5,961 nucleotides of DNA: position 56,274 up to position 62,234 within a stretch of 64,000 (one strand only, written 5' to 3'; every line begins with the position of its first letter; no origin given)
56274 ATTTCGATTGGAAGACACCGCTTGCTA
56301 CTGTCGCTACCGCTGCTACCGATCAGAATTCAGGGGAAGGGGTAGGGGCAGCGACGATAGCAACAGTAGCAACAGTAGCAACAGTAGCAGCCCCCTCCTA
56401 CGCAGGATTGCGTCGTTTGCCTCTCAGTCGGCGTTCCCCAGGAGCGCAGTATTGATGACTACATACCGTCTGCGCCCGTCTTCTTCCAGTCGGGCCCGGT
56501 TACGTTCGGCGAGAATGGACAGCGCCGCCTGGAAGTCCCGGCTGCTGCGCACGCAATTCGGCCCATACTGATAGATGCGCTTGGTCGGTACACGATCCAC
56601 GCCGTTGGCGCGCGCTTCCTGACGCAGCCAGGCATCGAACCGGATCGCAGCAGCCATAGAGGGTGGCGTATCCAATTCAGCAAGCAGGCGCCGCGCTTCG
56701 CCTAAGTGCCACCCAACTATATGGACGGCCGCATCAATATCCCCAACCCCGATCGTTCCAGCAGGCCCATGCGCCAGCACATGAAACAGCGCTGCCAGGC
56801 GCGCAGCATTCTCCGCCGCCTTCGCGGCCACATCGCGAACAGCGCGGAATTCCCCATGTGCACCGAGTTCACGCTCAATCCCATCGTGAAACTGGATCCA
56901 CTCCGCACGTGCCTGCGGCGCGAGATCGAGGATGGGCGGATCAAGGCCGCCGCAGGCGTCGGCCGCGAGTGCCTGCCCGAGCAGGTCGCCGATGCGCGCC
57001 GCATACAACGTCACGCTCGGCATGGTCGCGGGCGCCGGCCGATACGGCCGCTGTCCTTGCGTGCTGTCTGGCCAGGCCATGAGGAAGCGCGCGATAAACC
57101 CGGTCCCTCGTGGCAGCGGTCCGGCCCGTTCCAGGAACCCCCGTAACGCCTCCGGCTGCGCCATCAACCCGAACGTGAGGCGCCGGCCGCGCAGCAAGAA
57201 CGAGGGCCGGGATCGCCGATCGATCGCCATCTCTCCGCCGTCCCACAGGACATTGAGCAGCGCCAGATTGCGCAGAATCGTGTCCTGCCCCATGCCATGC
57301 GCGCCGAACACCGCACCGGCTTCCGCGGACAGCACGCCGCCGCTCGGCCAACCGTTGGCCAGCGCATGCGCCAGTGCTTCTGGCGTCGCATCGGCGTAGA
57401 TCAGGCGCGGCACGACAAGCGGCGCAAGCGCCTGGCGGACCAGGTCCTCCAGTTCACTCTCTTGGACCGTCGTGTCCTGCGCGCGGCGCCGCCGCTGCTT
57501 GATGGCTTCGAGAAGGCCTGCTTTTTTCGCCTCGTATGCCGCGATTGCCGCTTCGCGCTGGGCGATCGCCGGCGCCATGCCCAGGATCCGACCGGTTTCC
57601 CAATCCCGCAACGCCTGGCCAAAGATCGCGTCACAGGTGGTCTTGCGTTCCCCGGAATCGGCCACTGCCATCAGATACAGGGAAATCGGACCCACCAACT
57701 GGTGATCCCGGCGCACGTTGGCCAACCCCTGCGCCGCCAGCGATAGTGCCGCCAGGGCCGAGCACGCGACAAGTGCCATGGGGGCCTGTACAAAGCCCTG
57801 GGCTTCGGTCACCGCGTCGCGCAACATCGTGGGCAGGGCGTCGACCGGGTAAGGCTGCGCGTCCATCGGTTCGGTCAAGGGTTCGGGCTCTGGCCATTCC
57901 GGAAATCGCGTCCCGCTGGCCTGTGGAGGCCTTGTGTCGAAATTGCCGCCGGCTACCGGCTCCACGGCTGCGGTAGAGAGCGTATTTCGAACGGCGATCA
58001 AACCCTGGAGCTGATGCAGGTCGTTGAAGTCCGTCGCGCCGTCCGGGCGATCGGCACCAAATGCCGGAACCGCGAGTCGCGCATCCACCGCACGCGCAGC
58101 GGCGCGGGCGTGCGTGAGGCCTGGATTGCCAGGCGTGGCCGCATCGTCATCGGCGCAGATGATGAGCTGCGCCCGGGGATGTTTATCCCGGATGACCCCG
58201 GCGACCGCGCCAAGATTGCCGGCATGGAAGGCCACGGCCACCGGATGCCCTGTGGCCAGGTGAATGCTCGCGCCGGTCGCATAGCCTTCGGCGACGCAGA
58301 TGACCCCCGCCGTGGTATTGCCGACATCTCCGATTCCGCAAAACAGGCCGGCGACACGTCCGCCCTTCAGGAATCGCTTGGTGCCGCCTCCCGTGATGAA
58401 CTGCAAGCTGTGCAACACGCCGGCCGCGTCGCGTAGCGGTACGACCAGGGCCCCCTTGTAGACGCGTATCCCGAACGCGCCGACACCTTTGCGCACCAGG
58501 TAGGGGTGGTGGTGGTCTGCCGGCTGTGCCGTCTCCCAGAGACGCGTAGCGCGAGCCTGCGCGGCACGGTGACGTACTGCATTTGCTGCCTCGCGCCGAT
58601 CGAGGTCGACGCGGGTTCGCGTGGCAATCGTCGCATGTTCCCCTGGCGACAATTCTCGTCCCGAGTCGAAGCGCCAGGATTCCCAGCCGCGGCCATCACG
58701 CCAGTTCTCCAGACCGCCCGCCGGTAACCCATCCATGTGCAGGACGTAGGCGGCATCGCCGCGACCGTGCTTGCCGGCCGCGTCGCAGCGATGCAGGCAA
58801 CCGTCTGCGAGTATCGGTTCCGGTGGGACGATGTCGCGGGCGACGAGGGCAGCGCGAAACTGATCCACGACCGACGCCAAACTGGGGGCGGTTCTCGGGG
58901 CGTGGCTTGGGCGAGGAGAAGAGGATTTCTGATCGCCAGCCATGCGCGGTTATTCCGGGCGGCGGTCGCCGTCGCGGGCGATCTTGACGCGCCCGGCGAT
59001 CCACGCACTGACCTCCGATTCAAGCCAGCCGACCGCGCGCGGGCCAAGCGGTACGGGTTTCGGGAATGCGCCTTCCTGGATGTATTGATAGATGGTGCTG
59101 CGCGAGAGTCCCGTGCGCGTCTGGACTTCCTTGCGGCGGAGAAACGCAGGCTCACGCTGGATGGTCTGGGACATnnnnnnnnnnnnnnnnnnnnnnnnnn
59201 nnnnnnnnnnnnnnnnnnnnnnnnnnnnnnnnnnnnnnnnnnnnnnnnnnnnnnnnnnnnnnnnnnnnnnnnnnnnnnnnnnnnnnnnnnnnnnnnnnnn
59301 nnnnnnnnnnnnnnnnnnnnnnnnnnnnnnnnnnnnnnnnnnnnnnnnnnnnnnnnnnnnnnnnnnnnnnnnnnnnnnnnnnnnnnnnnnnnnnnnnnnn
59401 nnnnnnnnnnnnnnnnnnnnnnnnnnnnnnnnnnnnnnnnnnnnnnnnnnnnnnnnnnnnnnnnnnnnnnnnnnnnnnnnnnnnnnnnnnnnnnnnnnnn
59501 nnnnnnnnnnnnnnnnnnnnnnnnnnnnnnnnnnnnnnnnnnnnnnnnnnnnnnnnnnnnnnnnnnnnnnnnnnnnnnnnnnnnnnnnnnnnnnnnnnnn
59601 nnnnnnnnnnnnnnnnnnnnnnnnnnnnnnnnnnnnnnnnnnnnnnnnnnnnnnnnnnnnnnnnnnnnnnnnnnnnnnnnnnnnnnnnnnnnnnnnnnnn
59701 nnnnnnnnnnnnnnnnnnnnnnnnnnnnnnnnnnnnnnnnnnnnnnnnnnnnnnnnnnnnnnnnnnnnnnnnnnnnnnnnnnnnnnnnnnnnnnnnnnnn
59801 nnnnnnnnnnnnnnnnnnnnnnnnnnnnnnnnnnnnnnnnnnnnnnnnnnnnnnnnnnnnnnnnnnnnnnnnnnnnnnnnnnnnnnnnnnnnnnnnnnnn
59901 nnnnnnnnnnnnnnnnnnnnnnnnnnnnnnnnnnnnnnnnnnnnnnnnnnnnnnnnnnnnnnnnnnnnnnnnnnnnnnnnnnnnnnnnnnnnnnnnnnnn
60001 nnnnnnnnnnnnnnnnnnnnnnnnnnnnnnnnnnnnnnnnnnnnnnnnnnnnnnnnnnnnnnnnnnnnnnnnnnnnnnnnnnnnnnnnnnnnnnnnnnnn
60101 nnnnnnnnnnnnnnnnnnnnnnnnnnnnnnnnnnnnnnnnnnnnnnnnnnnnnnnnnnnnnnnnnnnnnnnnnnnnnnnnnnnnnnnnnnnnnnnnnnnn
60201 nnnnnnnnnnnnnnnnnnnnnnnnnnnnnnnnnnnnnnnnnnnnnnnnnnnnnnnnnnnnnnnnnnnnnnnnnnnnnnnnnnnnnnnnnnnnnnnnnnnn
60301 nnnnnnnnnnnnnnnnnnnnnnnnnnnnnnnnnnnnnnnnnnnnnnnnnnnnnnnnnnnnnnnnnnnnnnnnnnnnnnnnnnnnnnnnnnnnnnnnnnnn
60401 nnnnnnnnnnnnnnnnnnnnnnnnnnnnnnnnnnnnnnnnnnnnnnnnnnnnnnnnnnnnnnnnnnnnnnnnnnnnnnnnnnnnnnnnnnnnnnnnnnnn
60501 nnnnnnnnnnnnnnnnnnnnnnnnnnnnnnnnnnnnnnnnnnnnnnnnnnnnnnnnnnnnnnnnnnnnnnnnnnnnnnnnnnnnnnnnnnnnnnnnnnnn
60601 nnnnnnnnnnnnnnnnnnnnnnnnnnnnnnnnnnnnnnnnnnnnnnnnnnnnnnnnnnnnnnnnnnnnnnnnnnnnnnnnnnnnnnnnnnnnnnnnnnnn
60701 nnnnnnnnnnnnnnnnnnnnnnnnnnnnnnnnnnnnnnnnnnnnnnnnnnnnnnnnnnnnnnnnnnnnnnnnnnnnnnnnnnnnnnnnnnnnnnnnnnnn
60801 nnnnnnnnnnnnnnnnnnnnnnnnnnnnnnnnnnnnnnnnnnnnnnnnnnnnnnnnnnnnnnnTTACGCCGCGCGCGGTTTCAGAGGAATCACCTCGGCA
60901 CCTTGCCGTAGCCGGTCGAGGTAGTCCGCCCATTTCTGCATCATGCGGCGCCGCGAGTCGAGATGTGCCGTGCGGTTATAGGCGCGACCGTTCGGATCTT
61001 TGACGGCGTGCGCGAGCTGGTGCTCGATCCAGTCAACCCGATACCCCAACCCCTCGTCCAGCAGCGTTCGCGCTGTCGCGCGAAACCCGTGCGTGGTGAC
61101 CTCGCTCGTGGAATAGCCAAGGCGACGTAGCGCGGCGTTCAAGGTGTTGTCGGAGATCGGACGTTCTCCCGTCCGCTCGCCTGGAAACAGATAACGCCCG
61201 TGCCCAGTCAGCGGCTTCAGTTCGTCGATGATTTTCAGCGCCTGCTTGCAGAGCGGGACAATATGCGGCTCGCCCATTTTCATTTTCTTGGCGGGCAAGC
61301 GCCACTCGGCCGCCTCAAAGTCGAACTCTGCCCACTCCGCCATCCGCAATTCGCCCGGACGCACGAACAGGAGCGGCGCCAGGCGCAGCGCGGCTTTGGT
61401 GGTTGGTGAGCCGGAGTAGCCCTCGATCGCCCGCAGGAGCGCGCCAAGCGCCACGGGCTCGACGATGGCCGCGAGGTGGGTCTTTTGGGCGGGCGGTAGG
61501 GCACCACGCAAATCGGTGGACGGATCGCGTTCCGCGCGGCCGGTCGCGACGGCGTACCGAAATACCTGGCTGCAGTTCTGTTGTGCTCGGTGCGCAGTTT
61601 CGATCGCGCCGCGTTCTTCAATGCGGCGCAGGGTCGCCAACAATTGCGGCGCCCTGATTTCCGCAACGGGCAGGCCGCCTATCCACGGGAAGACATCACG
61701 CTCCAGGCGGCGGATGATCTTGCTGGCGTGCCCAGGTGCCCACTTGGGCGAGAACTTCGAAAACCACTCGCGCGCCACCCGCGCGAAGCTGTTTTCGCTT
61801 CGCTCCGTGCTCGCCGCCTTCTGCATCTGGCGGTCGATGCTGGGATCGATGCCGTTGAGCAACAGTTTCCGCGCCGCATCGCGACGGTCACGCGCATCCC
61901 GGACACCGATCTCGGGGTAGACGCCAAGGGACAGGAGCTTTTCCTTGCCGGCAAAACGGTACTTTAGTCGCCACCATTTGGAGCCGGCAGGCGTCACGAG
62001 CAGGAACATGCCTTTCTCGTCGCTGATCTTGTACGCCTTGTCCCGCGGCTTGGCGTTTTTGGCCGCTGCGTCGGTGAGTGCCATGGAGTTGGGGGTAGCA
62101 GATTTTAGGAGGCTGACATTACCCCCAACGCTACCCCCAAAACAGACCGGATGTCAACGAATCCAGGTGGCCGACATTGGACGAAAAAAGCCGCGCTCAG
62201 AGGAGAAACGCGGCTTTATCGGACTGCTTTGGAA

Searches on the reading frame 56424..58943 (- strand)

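Call 14: search_protein_families(library=pfam, proteins=[window:56424-58943:-], max_evalue=0.01)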
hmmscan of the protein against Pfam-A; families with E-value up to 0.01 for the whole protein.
window:56424-58943:- (839 aa): 3 families
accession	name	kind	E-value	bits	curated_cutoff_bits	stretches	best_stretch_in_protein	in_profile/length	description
PF13148.11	DUF3987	-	1.2e-87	294.9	27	1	386-755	1-363/364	Protein of unknown function (DUF3987)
PF13362.12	Toprim_3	-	7.8e-12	45.9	27.2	1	215-314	2-93/95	Toprim domain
PF13662.12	Toprim_4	-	6.6e-07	29.9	25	1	214-284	2-72/85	Toprim domain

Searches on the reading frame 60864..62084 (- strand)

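Call 14: search_protein_families(library=pfam, proteins=[window:60864-62084:-], max_evalue=0.01)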
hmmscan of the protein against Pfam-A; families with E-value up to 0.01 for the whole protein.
window:60864-62084:- (406 aa): 3 families
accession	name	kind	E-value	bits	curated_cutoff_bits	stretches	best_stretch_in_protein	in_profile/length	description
PF22022.2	Phage_int_M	-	3.5e-40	136.6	27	1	100-195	1-96/96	Phage integrase central domain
PF13356.12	Arm-DNA-bind_3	-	9.8e-25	86.9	27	1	3-86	1-81/83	Arm DNA-binding domain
PF00589.27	Phage_integrase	-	5.7e-13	49.4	27.1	1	215-362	10-159/172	Phage integrase family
